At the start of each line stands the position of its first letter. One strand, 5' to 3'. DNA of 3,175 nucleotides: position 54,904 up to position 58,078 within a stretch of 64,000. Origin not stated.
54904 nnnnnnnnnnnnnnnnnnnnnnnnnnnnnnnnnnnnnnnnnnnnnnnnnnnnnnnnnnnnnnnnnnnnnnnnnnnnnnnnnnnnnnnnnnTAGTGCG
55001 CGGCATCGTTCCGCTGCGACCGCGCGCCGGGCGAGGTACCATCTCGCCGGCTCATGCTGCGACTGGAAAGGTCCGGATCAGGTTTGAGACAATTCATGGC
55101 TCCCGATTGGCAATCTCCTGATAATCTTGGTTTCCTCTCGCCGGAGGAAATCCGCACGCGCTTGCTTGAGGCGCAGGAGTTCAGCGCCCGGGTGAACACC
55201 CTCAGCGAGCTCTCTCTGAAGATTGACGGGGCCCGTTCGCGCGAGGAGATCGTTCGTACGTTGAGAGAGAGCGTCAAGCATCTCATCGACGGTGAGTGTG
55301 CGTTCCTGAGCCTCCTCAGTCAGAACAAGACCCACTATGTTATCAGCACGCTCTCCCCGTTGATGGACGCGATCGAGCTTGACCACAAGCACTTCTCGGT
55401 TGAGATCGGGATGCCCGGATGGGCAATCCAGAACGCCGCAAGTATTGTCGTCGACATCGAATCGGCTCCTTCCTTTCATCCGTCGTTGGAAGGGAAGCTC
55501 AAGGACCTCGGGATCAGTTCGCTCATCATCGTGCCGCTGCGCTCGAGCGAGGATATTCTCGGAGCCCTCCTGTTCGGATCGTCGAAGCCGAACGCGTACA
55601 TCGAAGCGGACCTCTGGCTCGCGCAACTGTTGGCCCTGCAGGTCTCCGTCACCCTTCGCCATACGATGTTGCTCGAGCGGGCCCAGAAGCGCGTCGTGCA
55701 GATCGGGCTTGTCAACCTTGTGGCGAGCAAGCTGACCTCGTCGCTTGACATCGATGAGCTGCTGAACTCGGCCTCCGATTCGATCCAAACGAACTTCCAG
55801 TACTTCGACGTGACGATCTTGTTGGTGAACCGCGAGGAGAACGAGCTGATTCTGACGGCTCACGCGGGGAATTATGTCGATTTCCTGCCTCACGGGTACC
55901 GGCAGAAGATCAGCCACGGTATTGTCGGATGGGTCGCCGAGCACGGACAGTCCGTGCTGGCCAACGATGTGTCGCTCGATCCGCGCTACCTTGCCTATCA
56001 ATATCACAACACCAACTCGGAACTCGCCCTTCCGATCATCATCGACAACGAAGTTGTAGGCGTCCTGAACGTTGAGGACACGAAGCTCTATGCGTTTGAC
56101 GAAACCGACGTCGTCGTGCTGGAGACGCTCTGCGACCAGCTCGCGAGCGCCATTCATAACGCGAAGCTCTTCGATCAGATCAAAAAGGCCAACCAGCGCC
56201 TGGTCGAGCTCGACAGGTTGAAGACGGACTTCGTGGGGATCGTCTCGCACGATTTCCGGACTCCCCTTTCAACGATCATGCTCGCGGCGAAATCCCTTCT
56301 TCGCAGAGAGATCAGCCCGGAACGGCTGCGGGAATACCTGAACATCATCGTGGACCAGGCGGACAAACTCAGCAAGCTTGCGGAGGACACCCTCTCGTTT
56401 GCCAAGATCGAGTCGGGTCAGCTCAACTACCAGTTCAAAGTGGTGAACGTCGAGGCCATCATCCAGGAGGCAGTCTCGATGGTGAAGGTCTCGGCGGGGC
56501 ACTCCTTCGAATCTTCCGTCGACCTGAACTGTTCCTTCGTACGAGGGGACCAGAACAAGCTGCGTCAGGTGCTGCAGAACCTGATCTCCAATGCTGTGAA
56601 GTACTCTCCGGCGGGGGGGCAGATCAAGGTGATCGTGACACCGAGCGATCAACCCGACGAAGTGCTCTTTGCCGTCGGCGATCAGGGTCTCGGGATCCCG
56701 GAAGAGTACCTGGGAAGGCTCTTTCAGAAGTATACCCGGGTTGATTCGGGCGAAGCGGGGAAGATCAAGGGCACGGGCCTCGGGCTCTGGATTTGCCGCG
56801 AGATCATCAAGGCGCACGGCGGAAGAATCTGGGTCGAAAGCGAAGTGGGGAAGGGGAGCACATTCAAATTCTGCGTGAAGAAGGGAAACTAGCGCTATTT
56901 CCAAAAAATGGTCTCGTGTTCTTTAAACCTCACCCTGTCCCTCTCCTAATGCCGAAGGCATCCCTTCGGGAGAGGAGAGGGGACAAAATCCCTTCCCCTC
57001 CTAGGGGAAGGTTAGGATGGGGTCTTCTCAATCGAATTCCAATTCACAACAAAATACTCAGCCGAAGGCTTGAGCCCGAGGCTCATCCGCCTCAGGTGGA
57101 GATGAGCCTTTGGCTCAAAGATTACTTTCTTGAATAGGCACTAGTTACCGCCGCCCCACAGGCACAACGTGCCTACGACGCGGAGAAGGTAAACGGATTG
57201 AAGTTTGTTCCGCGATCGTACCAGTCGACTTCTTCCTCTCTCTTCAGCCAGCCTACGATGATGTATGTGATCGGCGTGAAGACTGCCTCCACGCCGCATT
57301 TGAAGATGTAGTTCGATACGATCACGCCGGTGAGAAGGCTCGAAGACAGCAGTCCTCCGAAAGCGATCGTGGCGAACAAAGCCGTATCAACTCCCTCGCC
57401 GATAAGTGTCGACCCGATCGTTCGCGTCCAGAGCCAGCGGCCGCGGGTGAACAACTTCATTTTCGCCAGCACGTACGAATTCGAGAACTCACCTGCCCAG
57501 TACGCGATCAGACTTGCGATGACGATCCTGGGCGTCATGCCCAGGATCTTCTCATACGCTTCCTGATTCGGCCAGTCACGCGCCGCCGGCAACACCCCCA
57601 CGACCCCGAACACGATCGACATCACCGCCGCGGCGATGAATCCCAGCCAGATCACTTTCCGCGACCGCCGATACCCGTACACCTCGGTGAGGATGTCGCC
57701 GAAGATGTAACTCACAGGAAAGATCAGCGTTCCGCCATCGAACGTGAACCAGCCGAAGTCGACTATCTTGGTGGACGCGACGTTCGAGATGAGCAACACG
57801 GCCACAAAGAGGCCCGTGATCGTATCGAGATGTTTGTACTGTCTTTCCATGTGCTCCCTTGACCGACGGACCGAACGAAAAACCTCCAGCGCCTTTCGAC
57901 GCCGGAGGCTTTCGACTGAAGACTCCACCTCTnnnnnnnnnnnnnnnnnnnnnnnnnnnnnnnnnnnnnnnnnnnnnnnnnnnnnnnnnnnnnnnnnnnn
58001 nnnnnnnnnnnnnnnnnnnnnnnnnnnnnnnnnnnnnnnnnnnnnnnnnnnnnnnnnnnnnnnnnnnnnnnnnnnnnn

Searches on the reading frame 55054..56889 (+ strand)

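Call 56: search_protein_families(library=pfam, proteins=[window:55054-56889:+], max_evalue=0.01)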
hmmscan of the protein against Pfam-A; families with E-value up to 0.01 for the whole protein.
window:55054-56889:+ (612 aa): 5 families
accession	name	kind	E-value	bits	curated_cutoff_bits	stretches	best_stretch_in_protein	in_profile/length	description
PF13185.12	GAF_2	-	6.2e-37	127.3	28.6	2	231-368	2-136/136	GAF domain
PF02518.31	HATPase_c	-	5.2e-31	107.8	26.4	1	498-610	1-109/111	Histidine kinase-, DNA gyrase B-, and HSP90-like ATPase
PF01590.32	GAF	-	4.3e-26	92.5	22.4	2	232-367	1-133/133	GAF domain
PF13492.12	GAF_3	-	2.6e-18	67.1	27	2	232-369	1-129/129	GAF domain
PF00512.31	HisKA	-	4.9e-17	62.2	26.9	1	390-455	2-66/66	His Kinase A (phospho-acceptor) domain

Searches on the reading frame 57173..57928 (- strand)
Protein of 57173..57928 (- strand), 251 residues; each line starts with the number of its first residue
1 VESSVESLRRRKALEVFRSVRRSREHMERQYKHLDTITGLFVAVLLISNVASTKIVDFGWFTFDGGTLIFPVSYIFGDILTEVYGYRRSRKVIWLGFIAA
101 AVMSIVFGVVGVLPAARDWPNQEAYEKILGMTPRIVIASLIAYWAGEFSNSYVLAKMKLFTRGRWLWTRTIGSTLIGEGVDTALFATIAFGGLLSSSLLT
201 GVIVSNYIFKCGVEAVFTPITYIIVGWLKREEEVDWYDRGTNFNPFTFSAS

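Call 56: search_protein_families(library=pfam, proteins=[window:57173-57928:-], max_evalue=0.01)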
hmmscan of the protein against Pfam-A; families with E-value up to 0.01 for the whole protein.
window:57173-57928:- (251 aa): 2 families
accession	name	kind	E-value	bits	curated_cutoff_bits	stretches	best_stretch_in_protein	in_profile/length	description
PF02592.20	Vut_1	-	6.5e-54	182.9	27.2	1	64-224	1-152/152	Putative vitamin uptake transporter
PF24648.1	DUF7641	-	0.0039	17.9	27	0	26-106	9-85/125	Domain of unknown function (DUF7641)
